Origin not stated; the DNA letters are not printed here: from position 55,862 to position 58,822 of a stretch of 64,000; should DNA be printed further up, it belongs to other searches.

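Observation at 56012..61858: Conjugation hardware: VirB4-like ATPase plus three-domain cell-wall hydrolase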

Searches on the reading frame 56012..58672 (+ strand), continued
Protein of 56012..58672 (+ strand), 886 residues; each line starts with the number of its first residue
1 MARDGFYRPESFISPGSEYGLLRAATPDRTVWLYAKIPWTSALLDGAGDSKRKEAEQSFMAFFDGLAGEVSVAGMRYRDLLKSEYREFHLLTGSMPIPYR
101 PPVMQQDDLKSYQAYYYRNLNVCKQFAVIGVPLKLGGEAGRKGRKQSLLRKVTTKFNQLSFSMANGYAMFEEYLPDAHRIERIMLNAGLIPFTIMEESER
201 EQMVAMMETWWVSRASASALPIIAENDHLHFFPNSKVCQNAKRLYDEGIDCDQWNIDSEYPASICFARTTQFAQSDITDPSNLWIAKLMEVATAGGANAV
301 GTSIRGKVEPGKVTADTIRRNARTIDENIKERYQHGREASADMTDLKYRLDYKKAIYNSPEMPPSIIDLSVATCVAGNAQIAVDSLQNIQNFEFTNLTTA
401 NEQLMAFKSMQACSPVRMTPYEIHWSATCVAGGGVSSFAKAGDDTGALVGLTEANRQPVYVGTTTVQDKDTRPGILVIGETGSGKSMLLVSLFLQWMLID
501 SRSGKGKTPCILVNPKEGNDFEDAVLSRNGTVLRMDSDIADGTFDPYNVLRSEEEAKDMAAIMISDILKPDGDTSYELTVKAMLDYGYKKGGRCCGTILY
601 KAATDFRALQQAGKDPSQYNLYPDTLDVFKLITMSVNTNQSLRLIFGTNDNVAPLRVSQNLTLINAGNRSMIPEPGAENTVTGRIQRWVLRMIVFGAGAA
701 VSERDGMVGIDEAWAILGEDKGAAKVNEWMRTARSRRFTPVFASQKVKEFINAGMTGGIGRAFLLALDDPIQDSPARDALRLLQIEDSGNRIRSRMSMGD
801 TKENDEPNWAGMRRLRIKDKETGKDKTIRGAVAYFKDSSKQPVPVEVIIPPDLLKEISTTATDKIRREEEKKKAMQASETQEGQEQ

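Call 50: search_protein_families(library=pfam, proteins=[L007:3442-4629:+, L007:4580-5962:+, L007:6197-7678:+, L007:8205-8846:+, L007:8853-9881:+, L007:12255-13751:+, L007:13301-16132:+, L007:20996-22318:+, L007:838-1863:+, L007:2059-3462:-], max_evalue=0.001)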
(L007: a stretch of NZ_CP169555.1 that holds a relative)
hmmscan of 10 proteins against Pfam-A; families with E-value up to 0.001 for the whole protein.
L007:3442-4629:+ (395 aa): 0 families

L007:4580-5962:+ (460 aa): 7 families
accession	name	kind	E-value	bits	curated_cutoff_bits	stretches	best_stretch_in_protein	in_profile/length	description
PF13604.12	AAA_30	-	6.6e-11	42.7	27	1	76-231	19-134/191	AAA domain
PF01443.25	Viral_helicase1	-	3.2e-08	34.1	21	1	187-240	56-112/228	Viral superfamily 1 RNA helicase core domain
PF13086.12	AAA_11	-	1.2e-07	32.2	27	0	187-231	212-256/257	AAA domain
PF13245.12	AAA_19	-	3.5e-07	30.9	25.1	1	71-228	7-132/134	AAA domain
PF00580.27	UvrD-helicase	-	3.9e-05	23.9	23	1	78-179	16-89/271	UvrD/REP helicase N-terminal domain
PF04851.21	ResIII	-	0.00052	20.4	22.5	0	79-208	27-144/164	Type III restriction enzyme, res subunit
PF13087.12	AAA_12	-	0.00085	19.4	27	0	339-393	109-157/195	AAA domain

L007:6197-7678:+ (493 aa): 2 families
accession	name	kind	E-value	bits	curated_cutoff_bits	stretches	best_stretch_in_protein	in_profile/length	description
PF12705.13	PDDEXK_1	-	2.5e-25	90.3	22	1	39-277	2-247/247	PD-(D/E)XK nuclease superfamily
PF10926.14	DUF2800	-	1.1e-05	25.3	21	1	39-202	4-157/368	Protein of unknown function (DUF2800)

L007:8205-8846:+ (213 aa): 0 families

L007:8853-9881:+ (342 aa): 0 families

L007:12255-13751:+ (498 aa): 0 families

L007:13301-16132:+ (943 aa): 3 families
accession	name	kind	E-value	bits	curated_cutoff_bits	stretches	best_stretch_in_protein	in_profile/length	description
PF13307.12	Helicase_C_2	-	3.4e-22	79.7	25.3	1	745-899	3-163/170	Helicase C-terminal domain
PF00270.35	DEAD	-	8.2e-11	42.4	26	1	180-238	9-65/167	DEAD/DEAH box helicase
PF04851.21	ResIII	-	0.00012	22.5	22.5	0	170-238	3-73/164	Type III restriction enzyme, res subunit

L007:20996-22318:+ (440 aa): 0 families

L007:838-1863:+ (341 aa): 0 families

L007:2059-3462:- (467 aa): 2 families
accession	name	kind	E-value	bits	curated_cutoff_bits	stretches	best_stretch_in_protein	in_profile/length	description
PF13203.12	DUF2201_N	-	9.1e-22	78.4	23.2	1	38-323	11-270/271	Putative metallopeptidase domain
PF09967.15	DUF2201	-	8.4e-11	42.5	26.4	1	332-443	3-110/123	VWA-like domain (DUF2201)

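Call 51: search_protein_families(library=pfam, proteins=[L003:379-1638:+, L003:2168-4762:+, L003:5489-9634:+, L003:12630-13442:+, L003:13727-14296:+, L003:14360-15694:+, L003:15818-16792:-, L003:17002-18750:+, L003:16909-18789:-, L003:18861-19901:+], max_evalue=0.001)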
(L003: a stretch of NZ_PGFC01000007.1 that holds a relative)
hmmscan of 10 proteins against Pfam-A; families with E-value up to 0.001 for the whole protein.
L003:379-1638:+ (419 aa): 0 families

L003:2168-4762:+ (864 aa): 0 families

L003:5489-9634:+ (1381 aa): 0 families

L003:12630-13442:+ (270 aa): 0 families

L003:13727-14296:+ (189 aa): 0 families

L003:14360-15694:+ (444 aa): 2 families
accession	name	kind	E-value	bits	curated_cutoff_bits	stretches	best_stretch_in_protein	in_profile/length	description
PF18013.6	Phage_lysozyme2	-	7.5e-23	81.7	28.2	1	91-238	15-136/140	Phage tail lysozyme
PF05257.22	CHAP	-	4.8e-12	46.7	26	1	316-407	2-81/81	CHAP domain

L003:15818-16792:- (324 aa): 0 families

L003:17002-18750:+ (582 aa): 0 families

L003:16909-18789:- (626 aa): 0 families

L003:18861-19901:+ (346 aa): 0 families

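Call 52: predict_structure(alignment_id=A2)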
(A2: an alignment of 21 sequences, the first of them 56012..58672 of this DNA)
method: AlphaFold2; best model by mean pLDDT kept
length: 886 residues; sequences in the alignment: 21
mean_pLDDT: 85.2   pTM: 0.81
mean pLDDT of the five models: 85.2, 83.0, 82.8, 81.9, 80.9
residues with pLDDT >= 90: 329; 70-90: 499; 50-70: 36; < 50: 22
segments of 3 or more residues with pLDDT < 50: 1-9, 138-145, 721-724
pLDDT, mean of each block of 10 residues (from residue 1): 36 79 84 92 76 89 93 83 91 90 88 90 92 69 56 78 83 92 96 92 87 63 90 87 91 86 91 69 89 87 94 87 89 88 84 76 89 93 88 87 92 89 87 86 91 92 76 89 91 93 84 89 87 86 89 89 87 84 93 91 93 89 91 87 88 78 90 80 88 88 86 76 61 84 90 80 93 90 86 90 88 86 81 90 90 82 78 78 58
secondary structure, 60 per line:
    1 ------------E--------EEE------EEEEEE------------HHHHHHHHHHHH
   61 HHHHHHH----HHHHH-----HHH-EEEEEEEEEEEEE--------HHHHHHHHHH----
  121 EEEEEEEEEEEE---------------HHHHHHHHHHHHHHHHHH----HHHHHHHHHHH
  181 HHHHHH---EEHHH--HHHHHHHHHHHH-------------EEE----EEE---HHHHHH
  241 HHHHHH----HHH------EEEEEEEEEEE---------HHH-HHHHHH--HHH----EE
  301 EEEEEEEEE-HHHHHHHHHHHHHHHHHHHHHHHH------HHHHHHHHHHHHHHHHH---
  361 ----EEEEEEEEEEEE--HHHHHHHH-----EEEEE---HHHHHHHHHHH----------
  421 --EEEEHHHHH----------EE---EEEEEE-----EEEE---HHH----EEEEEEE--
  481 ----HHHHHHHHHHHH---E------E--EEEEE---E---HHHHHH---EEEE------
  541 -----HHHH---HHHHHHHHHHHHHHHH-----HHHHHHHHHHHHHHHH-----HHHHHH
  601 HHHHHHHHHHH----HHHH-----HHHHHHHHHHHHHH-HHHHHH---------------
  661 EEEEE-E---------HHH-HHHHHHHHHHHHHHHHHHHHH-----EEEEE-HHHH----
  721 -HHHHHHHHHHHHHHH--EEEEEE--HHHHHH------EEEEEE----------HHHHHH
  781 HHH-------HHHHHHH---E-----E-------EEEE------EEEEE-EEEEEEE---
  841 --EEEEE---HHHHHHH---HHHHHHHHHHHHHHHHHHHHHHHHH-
elements in order (helices of 4 or more, strands of 3 or more residues): E22-24 E31-36 H49-67 H72-76 E86-98 H107-116 E121-132 H148-165 H170-186 H197-208 E222-224 E229-231 H235-246 E260-270 H284-289 E299-309 H311-334 H341-357 E365-376 H379-386 E392-396 H400-410 E423-426 H427-431 E447-452 E458-461 E472-478 H485-496 E510-514 H522-527 E531-534 H546-549 H553-568 H574-589 H595-611 H616-619 H625-638 H640-645 E661-665 H681-701 E707-711 H713-716 H722-736 E739-744 H747-752 E759-764 H775-783 H791-797 E815-818 E825-829 E831-837 E843-847 H851-857 H861-885

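Call 55: fold_search(model_id=the predicted structure, library=pdb)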
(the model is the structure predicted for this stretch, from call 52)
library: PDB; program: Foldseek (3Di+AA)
matches with E <= 10: 782; with E <= 0.001: 42
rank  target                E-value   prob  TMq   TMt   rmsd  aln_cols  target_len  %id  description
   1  8rtd_O                7.6e-23  1.00  0.49  0.53  11.7       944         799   11  Stalk-Arches-IMC structure from the fully-assembled R388 type IV secretion system determined by cryo-EM. (released 2024-06-19)
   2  8rtd_T                2.8e-22  1.00  0.48  0.52  11.8       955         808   11  Stalk-Arches-IMC structure from the fully-assembled R388 type IV secretion system determined by cryo-EM. (released 2024-06-19)
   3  8rtd_g                6.8e-21  1.00  0.45  0.52  11.5       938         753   11  Stalk-Arches-IMC structure from the fully-assembled R388 type IV secretion system determined by cryo-EM. (released 2024-06-19)
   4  7o43_B                6.7e-20  1.00  0.49  0.54   9.2       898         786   11  TrwK/VirB4unbound dimer complex from R388 type IV secretion system determined by cryo-EM. (released 2022-06-22)
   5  8rtd_P                8.2e-20  1.00  0.48  0.54  10.8       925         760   12  Stalk-Arches-IMC structure from the fully-assembled R388 type IV secretion system determined by cryo-EM. (released 2024-06-19)
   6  8rtb_A                1.4e-18  1.00  0.45  0.51  11.8       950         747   11  Extended inner membrane complex (IMC) protomer structure (TrwM/VirB3-TrwK/VirB4-TrwI/VirB6-TrwG/VirB8-TrwE/VirB10) fro (released 2024-06-19)
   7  7o42_A                7.4e-18  1.00  0.47  0.45   9.4       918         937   11  TrwK/VirB4unbound trimer of dimers complex (with Hcp1) from the R388 type IV secretion system determined by cryo-EM. (released 2022-06-22)
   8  7o43_A                3.2e-17  1.00  0.45  0.50  11.8       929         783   12  TrwK/VirB4unbound dimer complex from R388 type IV secretion system determined by cryo-EM. (released 2022-06-22)
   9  7o41_A                8.1e-17  1.00  0.47  0.54  10.9       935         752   12  Hexameric composite model of the Inner Membrane Complex (IMC) with the Arches from the fully-assembled R388 type IV se (released 2022-06-22)
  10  8rtd_V                1.8e-16  1.00  0.45  0.54   9.3       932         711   11  Stalk-Arches-IMC structure from the fully-assembled R388 type IV secretion system determined by cryo-EM. (released 2024-06-19)
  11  7o42_E                3.8e-16  1.00  0.46  0.44   9.6       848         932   12  TrwK/VirB4unbound trimer of dimers complex (with Hcp1) from the R388 type IV secretion system determined by cryo-EM. (released 2022-06-22)
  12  7o41_B                4.4e-16  1.00  0.40  0.50  12.6       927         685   11  Hexameric composite model of the Inner Membrane Complex (IMC) with the Arches from the fully-assembled R388 type IV se (released 2022-06-22)
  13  8rtb_B                1.1e-14  1.00  0.40  0.50  12.4       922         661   11  Extended inner membrane complex (IMC) protomer structure (TrwM/VirB3-TrwK/VirB4-TrwI/VirB6-TrwG/VirB8-TrwE/VirB10) fro (released 2024-06-19)
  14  8rtd_h                3.2e-11  1.00  0.31  0.54   7.7       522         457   11  Stalk-Arches-IMC structure from the fully-assembled R388 type IV secretion system determined by cryo-EM. (released 2024-06-19)
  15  7es4                  1.6e-09  1.00  0.30  0.64   7.0       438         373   13  the crystral structure of DndH-C-domain (released 2022-05-11)
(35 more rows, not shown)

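Call 89: search_solved_structures(query=L002:17734-21126:+, max_evalue=1)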
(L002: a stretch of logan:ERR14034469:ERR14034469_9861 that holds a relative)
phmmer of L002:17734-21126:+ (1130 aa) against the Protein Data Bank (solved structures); distinct sequences matched with E-value up to 1: 13.
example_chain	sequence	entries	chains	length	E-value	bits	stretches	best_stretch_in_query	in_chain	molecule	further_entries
2ius_A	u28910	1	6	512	4.3e-07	31.1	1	799-995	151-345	DNA TRANSLOCASE FTSK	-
2iuu_A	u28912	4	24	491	1.2e-06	29.7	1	798-995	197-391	DNA TRANSLOCASE FTSK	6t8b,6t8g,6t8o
2iut_A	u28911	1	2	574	1.6e-06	29.2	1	798-995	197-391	DNA TRANSLOCASE FTSK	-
4nh0_A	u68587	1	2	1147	2.3e-06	28.7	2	795-857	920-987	Cell divisionFtsK/SpoIIIE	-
6o1w_A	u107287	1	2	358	0.0001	23.2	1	808-952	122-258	DNA translocase coupling protein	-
6o1x_A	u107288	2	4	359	0.0001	23.2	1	808-952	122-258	DNA translocase coupling protein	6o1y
6o1z_A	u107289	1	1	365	0.00011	23.2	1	808-952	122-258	DNA translocase coupling protein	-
4n1a_A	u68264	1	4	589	0.012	16.4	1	795-857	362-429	Cell divisionFtsK/SpoIIIE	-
1gl6_A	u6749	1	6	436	0.063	14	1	804-854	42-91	ATPASE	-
1e9r_A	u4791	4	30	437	0.064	14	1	804-854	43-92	CONJUGAL TRANSFER PROTEIN TRWB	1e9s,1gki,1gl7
3md0_A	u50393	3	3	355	0.071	13.9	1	570-636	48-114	Arginine/ornithine transport system ATPase | Probable GTPase Rv1496/MT1543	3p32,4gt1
5fv0_A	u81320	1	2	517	0.21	12.3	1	797-851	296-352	ESX secretion system protein EccC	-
4lya_A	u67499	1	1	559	0.24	12.1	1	797-851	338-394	Uncharacterized protein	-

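Call 97: search_protein_families(library=pfam, proteins=[L020:1053-5318:+, L020:5429-7147:+, L020:7800-8456:+, L020:8766-9908:+, L020:9935-13336:+, L020:13480-14742:+, L020:14777-16516:+, L020:16513-18873:+, L020:19503-20993:+, L020:260-1012:+], max_evalue=0.001)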
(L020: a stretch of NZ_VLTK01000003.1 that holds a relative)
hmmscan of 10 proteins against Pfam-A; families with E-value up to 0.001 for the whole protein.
L020:1053-5318:+ (1421 aa): 0 families

L020:5429-7147:+ (572 aa): 1 family
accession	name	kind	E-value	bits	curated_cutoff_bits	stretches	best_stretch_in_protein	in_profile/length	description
PF12705.13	PDDEXK_1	-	7.2e-27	95.3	22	1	40-294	2-247/247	PD-(D/E)XK nuclease superfamily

L020:7800-8456:+ (218 aa): 0 families

L020:8766-9908:+ (380 aa): 0 families

L020:9935-13336:+ (1133 aa): 1 family
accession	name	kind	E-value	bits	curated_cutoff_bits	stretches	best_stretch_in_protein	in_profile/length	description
PF12846.13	AAA_10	-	8.4e-10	38.7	27.5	1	779-1043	76-326/362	AAA-like domain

L020:13480-14742:+ (420 aa): 0 families

L020:14777-16516:+ (579 aa): 1 family
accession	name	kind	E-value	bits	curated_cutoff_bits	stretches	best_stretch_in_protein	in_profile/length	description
PF01580.24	FtsK_SpoIIIE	-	6.5e-06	26.2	24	1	233-357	27-154/221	FtsK/SpoIIIE family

L020:16513-18873:+ (786 aa): 0 families

L020:19503-20993:+ (496 aa): 1 family
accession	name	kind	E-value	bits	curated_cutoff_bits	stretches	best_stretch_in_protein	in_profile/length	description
PF17963.7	Big_9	-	1.4e-12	48.8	23.6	1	379-462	4-88/89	Bacterial Ig domain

L020:260-1012:+ (250 aa): 0 families

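Call 101: search_protein_families(library=padloc, proteins=[window:56012-58672:+, L002:12658-13428:+, L002:17734-21126:+, L002:21187-21909:+], max_evalue=0.001)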
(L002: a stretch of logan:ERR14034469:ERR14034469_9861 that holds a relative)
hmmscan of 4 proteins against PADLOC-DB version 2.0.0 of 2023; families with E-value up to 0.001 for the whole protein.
window:56012-58672:+ (886 aa): 2 families
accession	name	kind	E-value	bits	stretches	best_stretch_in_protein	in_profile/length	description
PDLC04140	mad8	-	1e-09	36.3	1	470-754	25-240/314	mads_8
PDLC02806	SspH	-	5.5e-07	25.4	1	441-522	1504-1584/1766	SspH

L002:12658-13428:+ (256 aa): 0 families

L002:17734-21126:+ (1130 aa): 2 families
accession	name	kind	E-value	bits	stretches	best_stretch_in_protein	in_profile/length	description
PDLC04140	mad8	-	1.1e-11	42.8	1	796-921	3-144/314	mads_8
PDLC02806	SspH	-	9.1e-07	24.7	1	812-934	1534-1656/1766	SspH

L002:21187-21909:+ (240 aa): 1 family
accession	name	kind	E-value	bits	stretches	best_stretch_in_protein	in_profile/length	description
PDLC04140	mad8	-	1.1e-05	23.1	1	24-90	28-70/314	mads_8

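Call 109: search_protein_representatives(alignment_id=A2)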
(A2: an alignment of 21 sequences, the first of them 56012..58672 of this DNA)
Query: 21 sequences, 874 profile positions. Proteins with E-value up to 0.001 (for the whole library): 1222; up to 1e-10: 656; up to 1e-30: 330. The best 150 are listed.
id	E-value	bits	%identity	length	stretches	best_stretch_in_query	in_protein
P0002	0.0e+00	1342.4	-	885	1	1-870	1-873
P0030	0.0e+00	1252.6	-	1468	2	3-489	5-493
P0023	0.0e+00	1251.6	-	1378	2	5-491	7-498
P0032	0.0e+00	1233.6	-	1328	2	7-490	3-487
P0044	0.0e+00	1233.1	-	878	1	4-869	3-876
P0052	0.0e+00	1108.6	-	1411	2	5-489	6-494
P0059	0.0e+00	1079.1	-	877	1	4-869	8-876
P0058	0.0e+00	1069.0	-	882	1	9-871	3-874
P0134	0.0e+00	1025.3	-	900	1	1-872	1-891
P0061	0.0e+00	1017.3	-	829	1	13-859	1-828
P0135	5.3e-280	947.5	-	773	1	95-858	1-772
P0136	2.1e-257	872.7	-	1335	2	11-518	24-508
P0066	6.9e-247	837.9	-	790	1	31-866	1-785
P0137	1.3e-235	800.6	-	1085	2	17-518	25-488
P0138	1.0e-233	794.4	-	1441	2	475-870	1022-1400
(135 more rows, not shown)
